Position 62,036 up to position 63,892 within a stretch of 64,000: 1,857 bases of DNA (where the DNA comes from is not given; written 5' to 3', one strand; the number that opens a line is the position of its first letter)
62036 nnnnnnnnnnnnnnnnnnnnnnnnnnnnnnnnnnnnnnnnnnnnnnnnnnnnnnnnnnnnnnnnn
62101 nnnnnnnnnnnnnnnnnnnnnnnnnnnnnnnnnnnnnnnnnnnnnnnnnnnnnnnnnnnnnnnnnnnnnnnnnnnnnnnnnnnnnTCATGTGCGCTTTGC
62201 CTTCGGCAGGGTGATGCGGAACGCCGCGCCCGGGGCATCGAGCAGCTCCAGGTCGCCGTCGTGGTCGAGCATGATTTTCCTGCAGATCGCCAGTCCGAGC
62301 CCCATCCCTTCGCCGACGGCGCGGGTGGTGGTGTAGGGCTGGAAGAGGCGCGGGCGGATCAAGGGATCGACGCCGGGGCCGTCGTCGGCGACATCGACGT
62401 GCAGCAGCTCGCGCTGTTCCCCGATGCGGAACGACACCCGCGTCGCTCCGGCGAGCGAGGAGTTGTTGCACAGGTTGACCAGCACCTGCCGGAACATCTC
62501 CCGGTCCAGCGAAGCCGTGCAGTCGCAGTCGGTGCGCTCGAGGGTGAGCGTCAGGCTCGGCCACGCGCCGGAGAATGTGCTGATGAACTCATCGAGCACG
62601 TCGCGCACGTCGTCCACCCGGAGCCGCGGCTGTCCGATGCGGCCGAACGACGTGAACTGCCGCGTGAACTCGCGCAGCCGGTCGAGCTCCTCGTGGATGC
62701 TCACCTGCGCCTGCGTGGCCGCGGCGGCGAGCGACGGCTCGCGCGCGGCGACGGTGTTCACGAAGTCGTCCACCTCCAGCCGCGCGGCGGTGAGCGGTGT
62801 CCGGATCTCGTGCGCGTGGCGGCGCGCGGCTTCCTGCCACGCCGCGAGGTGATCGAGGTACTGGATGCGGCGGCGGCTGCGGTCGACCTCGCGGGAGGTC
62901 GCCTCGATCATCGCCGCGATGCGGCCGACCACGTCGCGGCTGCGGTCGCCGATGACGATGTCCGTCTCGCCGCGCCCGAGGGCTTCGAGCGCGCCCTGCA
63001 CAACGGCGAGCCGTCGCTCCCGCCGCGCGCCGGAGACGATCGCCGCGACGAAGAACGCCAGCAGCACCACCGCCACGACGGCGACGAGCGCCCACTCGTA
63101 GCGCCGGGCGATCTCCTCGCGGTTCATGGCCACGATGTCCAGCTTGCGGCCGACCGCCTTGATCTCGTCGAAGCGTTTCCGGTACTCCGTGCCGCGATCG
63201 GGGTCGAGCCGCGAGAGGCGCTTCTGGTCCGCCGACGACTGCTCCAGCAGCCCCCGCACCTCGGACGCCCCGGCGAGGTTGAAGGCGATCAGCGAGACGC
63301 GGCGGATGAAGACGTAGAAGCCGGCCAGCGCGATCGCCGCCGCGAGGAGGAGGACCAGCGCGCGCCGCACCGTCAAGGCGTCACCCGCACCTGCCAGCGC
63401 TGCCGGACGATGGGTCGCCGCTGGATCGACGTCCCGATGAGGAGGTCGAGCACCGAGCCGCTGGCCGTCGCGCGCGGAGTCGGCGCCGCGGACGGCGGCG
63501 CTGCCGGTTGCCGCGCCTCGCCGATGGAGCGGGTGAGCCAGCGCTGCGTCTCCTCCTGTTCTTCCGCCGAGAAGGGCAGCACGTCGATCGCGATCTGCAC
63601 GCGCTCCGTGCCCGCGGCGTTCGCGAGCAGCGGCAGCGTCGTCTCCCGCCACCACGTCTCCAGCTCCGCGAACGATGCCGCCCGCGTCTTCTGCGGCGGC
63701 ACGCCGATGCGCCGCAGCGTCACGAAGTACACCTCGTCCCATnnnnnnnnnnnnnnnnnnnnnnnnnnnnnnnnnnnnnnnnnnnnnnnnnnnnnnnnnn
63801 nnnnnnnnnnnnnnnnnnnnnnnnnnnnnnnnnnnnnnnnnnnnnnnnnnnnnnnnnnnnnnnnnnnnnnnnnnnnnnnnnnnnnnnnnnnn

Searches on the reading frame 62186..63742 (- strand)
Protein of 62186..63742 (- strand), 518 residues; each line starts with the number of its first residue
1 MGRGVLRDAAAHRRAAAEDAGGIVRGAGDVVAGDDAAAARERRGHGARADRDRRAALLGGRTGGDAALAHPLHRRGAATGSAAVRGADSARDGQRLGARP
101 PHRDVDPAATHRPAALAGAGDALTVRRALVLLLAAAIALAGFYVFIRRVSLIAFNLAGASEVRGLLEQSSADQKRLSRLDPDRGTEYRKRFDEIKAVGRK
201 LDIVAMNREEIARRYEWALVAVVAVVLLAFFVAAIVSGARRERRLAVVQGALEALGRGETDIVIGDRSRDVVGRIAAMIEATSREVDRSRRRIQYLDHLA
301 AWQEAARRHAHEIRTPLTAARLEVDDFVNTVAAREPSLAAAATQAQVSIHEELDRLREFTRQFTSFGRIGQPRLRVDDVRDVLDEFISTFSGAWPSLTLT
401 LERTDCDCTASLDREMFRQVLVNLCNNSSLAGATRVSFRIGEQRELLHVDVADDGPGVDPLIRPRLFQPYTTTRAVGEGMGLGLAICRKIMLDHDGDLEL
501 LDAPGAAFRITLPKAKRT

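Call 47: search_protein_families(library=pfam, proteins=[window:62186-63742:-], max_evalue=0.00001)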
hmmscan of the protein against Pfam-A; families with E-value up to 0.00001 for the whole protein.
window:62186-63742:- (518 aa): 1 family
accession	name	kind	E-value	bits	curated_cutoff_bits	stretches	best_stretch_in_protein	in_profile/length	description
PF02518.31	HATPase_c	-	4.7e-18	66.1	26.4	1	413-515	2-110/111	Histidine kinase-, DNA gyrase B-, and HSP90-like ATPase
